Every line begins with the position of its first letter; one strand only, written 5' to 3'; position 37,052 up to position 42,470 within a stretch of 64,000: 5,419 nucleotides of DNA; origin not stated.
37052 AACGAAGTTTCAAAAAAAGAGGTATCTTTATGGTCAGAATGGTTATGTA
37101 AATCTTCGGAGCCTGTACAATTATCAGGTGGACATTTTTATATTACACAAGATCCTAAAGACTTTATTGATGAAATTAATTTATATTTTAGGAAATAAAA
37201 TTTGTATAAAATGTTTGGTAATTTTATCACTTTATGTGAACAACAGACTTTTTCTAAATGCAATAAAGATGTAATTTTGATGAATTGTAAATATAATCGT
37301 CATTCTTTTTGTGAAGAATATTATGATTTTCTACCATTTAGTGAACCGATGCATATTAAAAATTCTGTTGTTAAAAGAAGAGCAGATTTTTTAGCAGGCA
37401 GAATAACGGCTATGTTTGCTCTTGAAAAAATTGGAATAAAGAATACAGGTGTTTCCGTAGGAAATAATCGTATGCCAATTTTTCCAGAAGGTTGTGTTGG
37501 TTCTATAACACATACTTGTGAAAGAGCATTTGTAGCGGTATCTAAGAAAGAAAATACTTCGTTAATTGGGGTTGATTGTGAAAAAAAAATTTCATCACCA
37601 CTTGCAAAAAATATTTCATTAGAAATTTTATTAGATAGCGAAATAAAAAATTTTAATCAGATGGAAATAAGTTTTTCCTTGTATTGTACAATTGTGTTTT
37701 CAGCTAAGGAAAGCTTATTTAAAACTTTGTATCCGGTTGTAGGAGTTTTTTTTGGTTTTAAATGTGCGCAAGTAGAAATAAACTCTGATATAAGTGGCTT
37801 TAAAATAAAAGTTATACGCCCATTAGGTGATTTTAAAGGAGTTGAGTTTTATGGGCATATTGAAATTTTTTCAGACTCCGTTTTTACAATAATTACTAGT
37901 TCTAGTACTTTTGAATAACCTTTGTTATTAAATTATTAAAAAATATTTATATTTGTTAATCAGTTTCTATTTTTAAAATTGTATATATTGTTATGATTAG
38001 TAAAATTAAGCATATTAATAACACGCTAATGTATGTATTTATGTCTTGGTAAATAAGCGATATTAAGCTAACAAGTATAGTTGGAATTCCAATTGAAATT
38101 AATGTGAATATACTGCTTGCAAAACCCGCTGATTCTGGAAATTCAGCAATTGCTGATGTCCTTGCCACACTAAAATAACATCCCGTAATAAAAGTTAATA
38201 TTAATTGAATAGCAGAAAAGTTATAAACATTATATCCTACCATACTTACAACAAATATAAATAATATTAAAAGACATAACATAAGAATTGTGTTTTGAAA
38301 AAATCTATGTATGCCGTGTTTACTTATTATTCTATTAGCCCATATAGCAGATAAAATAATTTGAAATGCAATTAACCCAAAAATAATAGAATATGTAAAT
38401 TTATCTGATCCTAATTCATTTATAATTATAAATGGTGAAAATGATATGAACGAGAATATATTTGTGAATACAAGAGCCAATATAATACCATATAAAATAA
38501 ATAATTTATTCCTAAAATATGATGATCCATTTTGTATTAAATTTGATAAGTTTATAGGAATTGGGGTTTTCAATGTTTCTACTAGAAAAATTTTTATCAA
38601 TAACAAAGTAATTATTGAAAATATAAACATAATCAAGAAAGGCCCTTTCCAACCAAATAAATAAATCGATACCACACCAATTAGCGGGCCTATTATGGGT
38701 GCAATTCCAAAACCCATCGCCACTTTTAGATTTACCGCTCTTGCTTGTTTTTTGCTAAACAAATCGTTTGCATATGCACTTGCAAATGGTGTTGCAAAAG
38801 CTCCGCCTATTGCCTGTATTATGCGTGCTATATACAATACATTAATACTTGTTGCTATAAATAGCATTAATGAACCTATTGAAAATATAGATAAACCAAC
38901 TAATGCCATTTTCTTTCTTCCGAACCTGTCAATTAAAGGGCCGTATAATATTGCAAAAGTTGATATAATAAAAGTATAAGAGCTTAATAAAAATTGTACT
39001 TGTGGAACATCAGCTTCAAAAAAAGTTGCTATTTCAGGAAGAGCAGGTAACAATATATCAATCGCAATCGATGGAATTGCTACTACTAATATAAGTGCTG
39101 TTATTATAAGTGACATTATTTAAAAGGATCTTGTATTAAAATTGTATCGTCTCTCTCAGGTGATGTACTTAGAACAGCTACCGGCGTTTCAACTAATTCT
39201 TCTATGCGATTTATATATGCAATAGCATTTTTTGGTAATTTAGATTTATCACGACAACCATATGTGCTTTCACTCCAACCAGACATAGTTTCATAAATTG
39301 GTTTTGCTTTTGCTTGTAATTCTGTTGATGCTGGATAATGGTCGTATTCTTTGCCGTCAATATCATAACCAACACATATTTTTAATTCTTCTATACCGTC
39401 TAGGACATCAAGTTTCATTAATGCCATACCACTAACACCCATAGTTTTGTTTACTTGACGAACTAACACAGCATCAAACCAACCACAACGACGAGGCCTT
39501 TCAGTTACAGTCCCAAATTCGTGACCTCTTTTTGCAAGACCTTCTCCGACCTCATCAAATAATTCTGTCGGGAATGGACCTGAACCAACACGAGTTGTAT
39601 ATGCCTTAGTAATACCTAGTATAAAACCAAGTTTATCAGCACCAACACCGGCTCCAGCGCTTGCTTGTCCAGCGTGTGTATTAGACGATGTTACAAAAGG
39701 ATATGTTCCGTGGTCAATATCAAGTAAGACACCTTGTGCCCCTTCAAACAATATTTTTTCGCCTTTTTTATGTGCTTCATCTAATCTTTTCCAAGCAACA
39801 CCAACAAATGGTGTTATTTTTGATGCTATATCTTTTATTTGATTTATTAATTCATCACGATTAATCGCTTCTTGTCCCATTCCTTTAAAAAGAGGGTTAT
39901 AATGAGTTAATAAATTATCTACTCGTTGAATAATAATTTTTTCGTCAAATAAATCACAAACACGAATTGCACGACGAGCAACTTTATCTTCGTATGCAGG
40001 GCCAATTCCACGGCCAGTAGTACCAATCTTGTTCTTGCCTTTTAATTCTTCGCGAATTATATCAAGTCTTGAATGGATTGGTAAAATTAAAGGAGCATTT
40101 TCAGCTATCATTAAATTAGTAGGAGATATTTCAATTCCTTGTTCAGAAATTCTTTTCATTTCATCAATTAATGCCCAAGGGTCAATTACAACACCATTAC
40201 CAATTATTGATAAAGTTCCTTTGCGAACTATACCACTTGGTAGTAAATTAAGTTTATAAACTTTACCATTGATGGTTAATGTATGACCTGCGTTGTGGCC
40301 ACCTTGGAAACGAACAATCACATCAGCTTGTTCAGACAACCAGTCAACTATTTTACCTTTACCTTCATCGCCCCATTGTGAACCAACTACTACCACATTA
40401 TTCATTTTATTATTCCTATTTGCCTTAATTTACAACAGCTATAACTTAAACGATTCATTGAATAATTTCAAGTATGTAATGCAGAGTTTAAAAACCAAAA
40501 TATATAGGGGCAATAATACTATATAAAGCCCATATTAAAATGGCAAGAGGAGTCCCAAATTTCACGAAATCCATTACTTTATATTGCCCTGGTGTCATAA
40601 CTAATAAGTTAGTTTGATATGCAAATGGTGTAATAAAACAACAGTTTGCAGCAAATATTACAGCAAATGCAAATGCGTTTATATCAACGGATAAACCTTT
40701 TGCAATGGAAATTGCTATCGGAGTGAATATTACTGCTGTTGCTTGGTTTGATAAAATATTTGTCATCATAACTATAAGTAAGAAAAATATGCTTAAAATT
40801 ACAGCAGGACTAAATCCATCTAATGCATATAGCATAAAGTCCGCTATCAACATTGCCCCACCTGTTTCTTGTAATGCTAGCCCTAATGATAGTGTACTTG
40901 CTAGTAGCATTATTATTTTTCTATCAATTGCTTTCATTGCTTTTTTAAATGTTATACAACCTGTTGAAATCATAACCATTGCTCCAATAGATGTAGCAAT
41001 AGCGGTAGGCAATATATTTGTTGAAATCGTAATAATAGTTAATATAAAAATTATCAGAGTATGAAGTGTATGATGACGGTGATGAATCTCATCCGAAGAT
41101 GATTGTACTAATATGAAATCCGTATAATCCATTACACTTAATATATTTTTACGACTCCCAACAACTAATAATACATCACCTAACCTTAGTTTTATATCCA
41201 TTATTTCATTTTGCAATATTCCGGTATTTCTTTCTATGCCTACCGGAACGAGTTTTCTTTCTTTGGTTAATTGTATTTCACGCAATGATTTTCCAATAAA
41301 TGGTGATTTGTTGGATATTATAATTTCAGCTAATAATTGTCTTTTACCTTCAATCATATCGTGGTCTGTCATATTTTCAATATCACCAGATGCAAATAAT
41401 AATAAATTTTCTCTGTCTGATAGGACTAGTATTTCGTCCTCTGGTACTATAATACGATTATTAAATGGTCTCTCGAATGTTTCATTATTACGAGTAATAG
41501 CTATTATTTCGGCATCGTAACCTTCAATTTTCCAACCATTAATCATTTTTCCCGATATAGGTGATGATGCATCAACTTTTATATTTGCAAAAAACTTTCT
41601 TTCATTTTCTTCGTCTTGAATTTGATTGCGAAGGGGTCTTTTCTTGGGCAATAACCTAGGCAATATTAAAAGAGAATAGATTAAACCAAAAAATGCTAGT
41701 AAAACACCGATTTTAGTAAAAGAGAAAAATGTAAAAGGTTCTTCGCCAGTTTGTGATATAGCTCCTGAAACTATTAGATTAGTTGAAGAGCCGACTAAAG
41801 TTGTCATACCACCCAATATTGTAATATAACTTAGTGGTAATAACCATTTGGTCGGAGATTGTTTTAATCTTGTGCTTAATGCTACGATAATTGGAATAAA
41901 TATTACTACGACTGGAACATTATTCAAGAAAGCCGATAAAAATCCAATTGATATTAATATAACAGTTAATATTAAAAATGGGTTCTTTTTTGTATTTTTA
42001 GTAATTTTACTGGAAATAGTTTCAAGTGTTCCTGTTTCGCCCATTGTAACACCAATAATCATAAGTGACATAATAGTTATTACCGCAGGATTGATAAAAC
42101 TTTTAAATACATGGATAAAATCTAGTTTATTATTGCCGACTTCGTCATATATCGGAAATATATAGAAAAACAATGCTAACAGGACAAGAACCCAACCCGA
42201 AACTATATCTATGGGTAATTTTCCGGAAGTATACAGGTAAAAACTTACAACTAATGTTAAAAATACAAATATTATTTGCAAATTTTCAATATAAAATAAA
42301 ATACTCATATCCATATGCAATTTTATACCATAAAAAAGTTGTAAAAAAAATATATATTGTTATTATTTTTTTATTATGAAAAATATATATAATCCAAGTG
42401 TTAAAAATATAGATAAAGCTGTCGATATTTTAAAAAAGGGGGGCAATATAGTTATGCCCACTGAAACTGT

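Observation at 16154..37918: Yersiniabactin-type thiazoline NRPS-PKS siderophore locus (HMWP2/HMWP1/YbtU/YbtT-like) in an AT-rich, alphaproteobacterium-like chromosome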

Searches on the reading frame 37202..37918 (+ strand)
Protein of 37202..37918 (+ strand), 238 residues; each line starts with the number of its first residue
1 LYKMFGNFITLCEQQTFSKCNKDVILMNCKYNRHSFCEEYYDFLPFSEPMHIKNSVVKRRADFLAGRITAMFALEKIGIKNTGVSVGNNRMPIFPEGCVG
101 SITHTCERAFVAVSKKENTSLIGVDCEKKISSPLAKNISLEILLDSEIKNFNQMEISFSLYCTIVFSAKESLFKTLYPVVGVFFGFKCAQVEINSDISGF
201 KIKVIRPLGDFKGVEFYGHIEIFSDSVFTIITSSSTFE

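Call 4: search_protein_families(library=pfam, proteins=[window:37202-37918:+], max_evalue=0.001)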
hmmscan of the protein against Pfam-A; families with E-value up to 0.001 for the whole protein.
window:37202-37918:+ (238 aa): 2 families
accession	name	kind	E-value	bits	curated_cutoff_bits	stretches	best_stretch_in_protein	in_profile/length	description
PF17837.6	4PPT_N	-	1e-18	67.6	27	1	51-114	5-68/68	4'-phosphopantetheinyl transferase N-terminal domain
PF01648.25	ACPS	-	4.7e-10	39.9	25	1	122-198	2-83/111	4'-phosphopantetheinyl transferase superfamily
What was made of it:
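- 37202..37918 (+): EntD/Sfp-type 4'-phosphopantetheinyl transferase. It directly follows TEII at the position where relatives have the YbtE-YbtS fusion (the nearest sister, on a Tara contig, also has an ABC pair there). 4PPT_N plus ACPS (call 4).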

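Call 5: search_protein_families(library=ncbifam, proteins=[window:37202-37918:+], max_evalue=0.001)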
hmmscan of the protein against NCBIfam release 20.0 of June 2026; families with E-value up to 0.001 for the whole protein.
window:37202-37918:+ (238 aa): 3 families
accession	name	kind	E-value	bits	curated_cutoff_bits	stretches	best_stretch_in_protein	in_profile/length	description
NF007604.0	PRK10251.1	equivalog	7.4e-28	97.5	169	1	29-178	21-163/209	enterobactin synthase subunit EntD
NF050105.1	4PPT_PptT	exception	7.4e-21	74.5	365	1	44-199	28-179/220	4'-phosphopantetheinyl transferase PptT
NF042923.1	4PPT_Npt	exception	1.9e-19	69.8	370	1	48-195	28-173/223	4'-phosphopantetheinyl transferase Npt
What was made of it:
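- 37202..37918 (+): EntD model 97 bits, below its cutoff (call 5).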

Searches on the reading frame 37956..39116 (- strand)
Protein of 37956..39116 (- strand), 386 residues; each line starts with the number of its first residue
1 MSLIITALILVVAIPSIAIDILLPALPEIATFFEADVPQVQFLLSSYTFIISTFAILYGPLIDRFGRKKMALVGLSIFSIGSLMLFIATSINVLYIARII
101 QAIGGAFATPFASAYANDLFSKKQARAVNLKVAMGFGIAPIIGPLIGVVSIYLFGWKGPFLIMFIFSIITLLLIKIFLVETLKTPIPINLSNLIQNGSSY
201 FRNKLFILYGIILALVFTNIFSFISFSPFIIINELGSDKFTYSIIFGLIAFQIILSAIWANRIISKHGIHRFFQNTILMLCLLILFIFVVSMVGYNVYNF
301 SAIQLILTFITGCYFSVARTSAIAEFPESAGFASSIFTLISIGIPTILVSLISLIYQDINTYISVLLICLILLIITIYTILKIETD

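Call 10: search_protein_families(library=ncbifam, proteins=[window:37956-39116:-], max_evalue=1e-10)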
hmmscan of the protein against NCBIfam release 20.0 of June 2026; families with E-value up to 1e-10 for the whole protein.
window:37956-39116:- (386 aa): 29 families (the best 25 are shown)
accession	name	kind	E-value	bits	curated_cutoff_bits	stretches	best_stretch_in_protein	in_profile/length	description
TIGR00710.1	efflux_Bcr_CflA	subfamily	8.5e-51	173.6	200.9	1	5-379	7-380/385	Bcr/CflA family efflux MFS transporter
NF008314.0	PRK11102.1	equivalog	8.8e-43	147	303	1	4-380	11-390/396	Bcr/CflA family multidrug efflux MFS transporter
NF008654.0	PRK11652.1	equivalog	2.5e-38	132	479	1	5-382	11-386/397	multidrug efflux MFS transporter EmrD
NF033134.0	cmlA_floR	equivalog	7e-34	117.9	450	1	14-380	21-384/388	CmlA/FloR family chloramphenicol efflux MFS transporter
NF053813.1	MFS_TcaB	equivalog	1.8e-32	112.6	475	1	4-379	7-385/396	putative multidrug effflux MFS transporter TcaB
NF007782.0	PRK10473.1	subfamily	7.6e-32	110.8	417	1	4-380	5-378/394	MdtL family multidrug efflux MFS transporter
NF008270.1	PRK11043.1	equivalog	7e-29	101.1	430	1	15-376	17-377/382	purine nucleoside transporter PunC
TIGR00880.1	2_A_01_02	superfamily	2e-24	86.3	131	1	46-181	6-141/141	multidrug resistance protein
NF000509.1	efflux_CmlA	exception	1.8e-19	70.4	875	1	13-375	24-384/419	CmlA family chloramphenicol efflux MFS transporter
NF052292.1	efflux_CraA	equivalog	7.8e-18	64.7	725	1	7-375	19-387/409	chloramphenicol efflux MFS transporter CraA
NF041041.1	FslD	exception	3.4e-17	62.7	500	1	14-379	21-381/396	rhizoferrin import MFS transporter FslD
TIGR00711.1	efflux_EmrB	subfamily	3.4e-17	62.3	230.2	1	5-180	4-179/485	DHA2 family efflux MFS transporter permease subunit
NF011932.2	PRK15403.1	equivalog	3.9e-17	62.5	700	1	6-306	13-314/402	multidrug efflux MFS transporter MdtM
NF012203.0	cmlB1_MFS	exception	1.1e-16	61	900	1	13-376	24-385/407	chloramphenicol efflux MFS transporter CmlB1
NF000219.1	FloR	exception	1e-15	57.9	700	1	14-355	25-365/404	chloramphenicol/florfenicol efflux MFS transporter FloR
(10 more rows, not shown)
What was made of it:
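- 37956..39116 (-): Bcr/CflA-family MFS efflux pump, convergent with the PPTase; possible exporter, membership uncertain. TIGR00710 at 174 bits, below its cutoff of 201 (call 10).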

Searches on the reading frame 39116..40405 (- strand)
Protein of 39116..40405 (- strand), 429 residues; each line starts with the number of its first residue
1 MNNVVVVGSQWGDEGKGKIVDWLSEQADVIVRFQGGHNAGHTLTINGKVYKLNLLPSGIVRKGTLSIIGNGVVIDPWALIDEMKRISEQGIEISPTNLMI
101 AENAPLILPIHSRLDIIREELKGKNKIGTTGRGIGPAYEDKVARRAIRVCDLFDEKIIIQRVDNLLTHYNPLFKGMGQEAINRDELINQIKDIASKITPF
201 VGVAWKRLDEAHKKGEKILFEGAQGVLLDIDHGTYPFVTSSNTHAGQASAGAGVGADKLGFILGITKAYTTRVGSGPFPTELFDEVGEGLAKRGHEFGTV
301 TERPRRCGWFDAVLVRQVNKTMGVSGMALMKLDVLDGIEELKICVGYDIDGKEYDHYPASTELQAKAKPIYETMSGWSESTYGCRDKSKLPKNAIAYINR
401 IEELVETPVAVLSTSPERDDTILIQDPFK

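Call 10: search_protein_families(library=ncbifam, proteins=[window:39116-40405:-], max_evalue=1e-10)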
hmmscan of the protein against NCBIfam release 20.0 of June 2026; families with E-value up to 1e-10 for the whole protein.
window:39116-40405:- (429 aa): 6 families
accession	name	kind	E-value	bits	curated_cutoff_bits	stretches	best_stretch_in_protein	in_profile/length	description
NF002223.0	PRK01117.1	equivalog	1.6e-195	650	402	1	1-429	1-429/430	adenylosuccinate synthase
TIGR00184.1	purA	equivalog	3.4e-159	530.2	395.55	1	5-428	1-424/425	adenylosuccinate synthase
NF010355.0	PRK13783.1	equivalog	1.3e-116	390.1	445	1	3-421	2-401/404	adenylosuccinate synthase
NF010357.0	PRK13785.1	equivalog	1.8e-115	386.2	700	1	4-428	3-454/455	adenylosuccinate synthase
NF003295.0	PRK04293.1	equivalog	7.3e-73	245.4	368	2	177-336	129-286/337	adenylosuccinate synthetase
NF038379.2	amino_Aden_PurZ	exception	4.1e-39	134.6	300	1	5-318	3-288/293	succino-amino-deoxyadenylate synthase PurZ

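Call 13: find_related_loci(query=window:39116-40405:-, collection=genome_contigs, flank=10000)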
Query window:39116-40405:- (429 aa) in genome_contigs; peptide patterns used: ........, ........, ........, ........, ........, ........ (x = any residue, [..] = any of these).
600 stretches matched a pattern (row limit reached: there are more); 596 encode a relative of the query (tblastn E <= 1e-3); the best 80 are kept; 80 distinct loci.
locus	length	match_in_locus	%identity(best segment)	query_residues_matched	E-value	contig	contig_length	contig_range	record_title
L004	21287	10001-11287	70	1-428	0e+0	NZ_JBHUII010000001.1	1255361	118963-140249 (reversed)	Kiloniella antarctica strain KCTC 42186 platanus_K_default_1, whole genome shotgun sequence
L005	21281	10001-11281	68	8-429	0e+0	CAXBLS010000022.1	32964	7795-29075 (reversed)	MAG TPA_asm: uncultured Kordiimonadaceae bacterium isolate ERR2762116_concoct_57 genome assembly, contig: ERZ3422114.182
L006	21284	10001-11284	65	1-428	0e+0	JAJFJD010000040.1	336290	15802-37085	MAG: Alphaproteobacteria bacterium isolate OFTM110 OFTM110_39, whole genome shotgun sequence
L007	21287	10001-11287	66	1-428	0e+0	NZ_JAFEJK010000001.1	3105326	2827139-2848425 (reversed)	Shimia biformata strain JCM 18818 NODE_1_length_3105326_cov_166.925, whole genome shotgun sequence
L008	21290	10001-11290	66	1-429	0e+0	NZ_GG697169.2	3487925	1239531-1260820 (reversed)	Thalassobium sp. R2A62 scf_1112329232034, whole genome shotgun sequence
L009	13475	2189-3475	64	1-429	0e+0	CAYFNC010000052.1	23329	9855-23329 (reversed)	MAG TPA_asm: uncultured Hyphomicrobiales bacterium isolate ERP019367_co2_49 genome assembly, contig: NODE_1578_length_23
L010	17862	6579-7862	64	1-428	0e+0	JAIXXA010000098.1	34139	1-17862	MAG: Rhodospirillaceae bacterium isolate D4_MAG_00038 pond_D4_MAG_00038_000000000151, whole genome shotgun sequence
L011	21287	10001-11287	65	1-428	0e+0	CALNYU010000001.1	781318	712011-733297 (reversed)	MAG: uncultured Alphaproteobacteria bacterium isolate HOU_bin.0075 genome assembly, contig: contig_1232, whole genome sh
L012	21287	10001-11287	66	1-428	0e+0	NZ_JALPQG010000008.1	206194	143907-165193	Aliiroseovarius sp. S1339 scaffold_8_length=206195, whole genome shotgun sequence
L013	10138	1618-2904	64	1-429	0e+0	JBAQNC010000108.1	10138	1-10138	MAG: Parvibaculum sp. isolate MFD12042_ilm_asm_bin2 k127_8171, whole genome shotgun sequence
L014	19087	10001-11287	64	1-429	0e+0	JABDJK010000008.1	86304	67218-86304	MAG: Marinicaulis sp. isolate SS_bin_21 k127_1858950, whole genome shotgun sequence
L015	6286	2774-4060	63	1-429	0e+0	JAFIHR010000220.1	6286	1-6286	MAG: Xanthobacter autotrophicus isolate HJP_bin50 k141_45834, whole genome shotgun sequence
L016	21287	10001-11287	65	1-428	0e+0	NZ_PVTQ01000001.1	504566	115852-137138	Donghicola tyrosinivorans strain DSM 100212 Ga0181042_101, whole genome shotgun sequence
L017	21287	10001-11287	63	1-429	0e+0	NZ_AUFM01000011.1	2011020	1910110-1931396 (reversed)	Nisaea denitrificans DSM 18348 K328DRAFT_scaffold00001.1_C, whole genome shotgun sequence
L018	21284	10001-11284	64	1-428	0e+0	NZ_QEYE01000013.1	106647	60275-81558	Maritimibacter sp. 55A14 contig13, whole genome shotgun sequence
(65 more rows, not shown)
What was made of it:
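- Checked: PurA best hits are all Alphaproteobacteria (call 13).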

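Call 46: list_cluster_members(proteins=[window:39116-40405:-, window:12653-13606:+, window:43319-44779:-, window:46552-50403:+, window:13653-14726:+, window:50427-51476:+, window:18283-24459:+, window:25697-35323:+])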
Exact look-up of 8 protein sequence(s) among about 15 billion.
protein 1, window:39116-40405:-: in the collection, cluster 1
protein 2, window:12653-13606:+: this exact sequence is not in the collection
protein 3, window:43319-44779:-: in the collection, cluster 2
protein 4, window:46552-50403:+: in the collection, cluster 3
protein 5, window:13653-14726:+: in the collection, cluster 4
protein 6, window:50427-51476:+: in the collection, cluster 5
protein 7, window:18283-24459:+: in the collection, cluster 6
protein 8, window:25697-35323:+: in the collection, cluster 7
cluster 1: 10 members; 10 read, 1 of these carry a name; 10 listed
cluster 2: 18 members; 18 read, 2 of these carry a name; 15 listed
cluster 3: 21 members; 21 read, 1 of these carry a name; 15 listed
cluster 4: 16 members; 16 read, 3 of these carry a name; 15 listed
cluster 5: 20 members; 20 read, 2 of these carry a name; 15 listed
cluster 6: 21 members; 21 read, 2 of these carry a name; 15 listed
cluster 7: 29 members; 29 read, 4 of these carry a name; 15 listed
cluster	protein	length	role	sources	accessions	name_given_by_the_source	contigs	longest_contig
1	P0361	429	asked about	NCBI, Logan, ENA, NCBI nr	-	-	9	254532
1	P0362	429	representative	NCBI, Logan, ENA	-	-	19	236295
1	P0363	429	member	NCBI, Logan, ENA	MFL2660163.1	MAG: adenylosuccinate synthase [Alphaproteobacteria bacterium]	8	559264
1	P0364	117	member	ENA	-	-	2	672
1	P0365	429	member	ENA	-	-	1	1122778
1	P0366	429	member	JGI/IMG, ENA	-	-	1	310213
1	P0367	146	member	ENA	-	-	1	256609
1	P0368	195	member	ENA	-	-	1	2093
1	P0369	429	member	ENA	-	-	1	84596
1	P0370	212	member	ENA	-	-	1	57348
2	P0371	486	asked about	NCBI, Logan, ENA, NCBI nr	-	-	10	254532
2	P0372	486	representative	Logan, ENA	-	-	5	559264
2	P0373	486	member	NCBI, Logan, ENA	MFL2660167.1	MAG: IMP dehydrogenase [Alphaproteobacteria bacterium]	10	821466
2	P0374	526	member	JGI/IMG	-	IMP dehydrogenase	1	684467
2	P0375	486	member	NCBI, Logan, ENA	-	-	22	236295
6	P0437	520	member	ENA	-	-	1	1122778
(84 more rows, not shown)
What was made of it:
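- Checked: NCBI MAG members are labelled 'Alphaproteobacteria bacterium' (call 46).
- The NRPS is as frequent in metagenomes as the housekeeping genes of this lineage (call 46).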

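Call 47: find_encoding_contigs(protein=P0437, flank=10000, max_places=2)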
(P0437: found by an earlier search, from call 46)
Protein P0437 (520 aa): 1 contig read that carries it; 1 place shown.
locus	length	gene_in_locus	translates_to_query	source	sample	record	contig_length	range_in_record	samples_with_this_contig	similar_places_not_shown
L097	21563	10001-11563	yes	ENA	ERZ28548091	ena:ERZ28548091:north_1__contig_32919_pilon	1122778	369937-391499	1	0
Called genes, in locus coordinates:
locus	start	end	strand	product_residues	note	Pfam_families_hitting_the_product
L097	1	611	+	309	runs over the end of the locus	PF02899:Phage_int_SAM_1, PF00589:Phage_integrase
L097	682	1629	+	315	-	PF03255:ACCA, PF01039:Carboxyl_trans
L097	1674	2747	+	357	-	PF03969:AFG1_ATPase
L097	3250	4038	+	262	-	PF07715:Plug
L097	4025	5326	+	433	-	PF00593:TonB_dep_Rec_b-barrel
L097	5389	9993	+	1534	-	PF00668:Condensation, PF00501:AMP-binding, PF08242:Methyltransf_12, PF13649:Methyltransf_25 (weak), PF00550:PP-binding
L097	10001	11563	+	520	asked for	PF00668:Condensation, PF00550:PP-binding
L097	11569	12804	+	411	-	PF07690:MFS_1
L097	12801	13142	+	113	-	PF00109:ketoacyl-synt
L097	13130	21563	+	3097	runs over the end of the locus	PF00109:ketoacyl-synt, PF02801:Ketoacyl-synt_C, PF16197:KAsynt_C_assoc, PF00698:Acyl_transf_1, PF13489:Methyltransf_23, PF08242:Methyltransf_12, PF13649:Methyltransf_25, PF00106:adh_short, +11 more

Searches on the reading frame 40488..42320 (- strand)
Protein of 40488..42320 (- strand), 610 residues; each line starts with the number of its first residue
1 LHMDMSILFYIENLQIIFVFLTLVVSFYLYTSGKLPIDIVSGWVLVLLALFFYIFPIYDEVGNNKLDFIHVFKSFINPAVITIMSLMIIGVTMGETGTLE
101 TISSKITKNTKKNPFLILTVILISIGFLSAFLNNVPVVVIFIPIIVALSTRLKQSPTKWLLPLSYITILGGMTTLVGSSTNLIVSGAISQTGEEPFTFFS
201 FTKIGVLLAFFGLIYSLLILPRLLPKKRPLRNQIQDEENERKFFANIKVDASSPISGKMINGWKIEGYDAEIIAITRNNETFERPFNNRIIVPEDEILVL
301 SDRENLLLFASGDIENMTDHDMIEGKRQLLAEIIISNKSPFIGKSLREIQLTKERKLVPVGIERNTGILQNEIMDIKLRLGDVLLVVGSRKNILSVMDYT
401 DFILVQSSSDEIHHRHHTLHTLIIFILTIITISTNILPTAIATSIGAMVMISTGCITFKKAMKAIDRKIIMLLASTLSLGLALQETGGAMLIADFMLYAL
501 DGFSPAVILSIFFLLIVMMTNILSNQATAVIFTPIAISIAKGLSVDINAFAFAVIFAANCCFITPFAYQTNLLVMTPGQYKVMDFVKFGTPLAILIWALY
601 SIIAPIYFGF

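Call 10: search_protein_families(library=ncbifam, proteins=[window:40488-42320:-], max_evalue=1e-10)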
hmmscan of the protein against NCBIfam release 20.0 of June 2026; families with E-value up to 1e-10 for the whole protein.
window:40488-42320:- (610 aa): 1 family
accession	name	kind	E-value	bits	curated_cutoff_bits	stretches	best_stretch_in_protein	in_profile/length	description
TIGR00785.1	dass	subfamily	5e-27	94.7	198.6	1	421-603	251-439/444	DASS family sodium-coupled anion symporter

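Call 74: find_related_loci(query=window:40488-42320:-, collection=genome_contigs, flank=6000)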
Query window:40488-42320:- (610 aa) in genome_contigs; peptide patterns used: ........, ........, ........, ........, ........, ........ (x = any residue, [..] = any of these).
98 stretches matched a pattern, but none encodes a relative of the query by tblastn (E <= 1e-3).
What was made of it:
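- Tried and rejected: The DASS-transporter scan found nothing (call 74).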
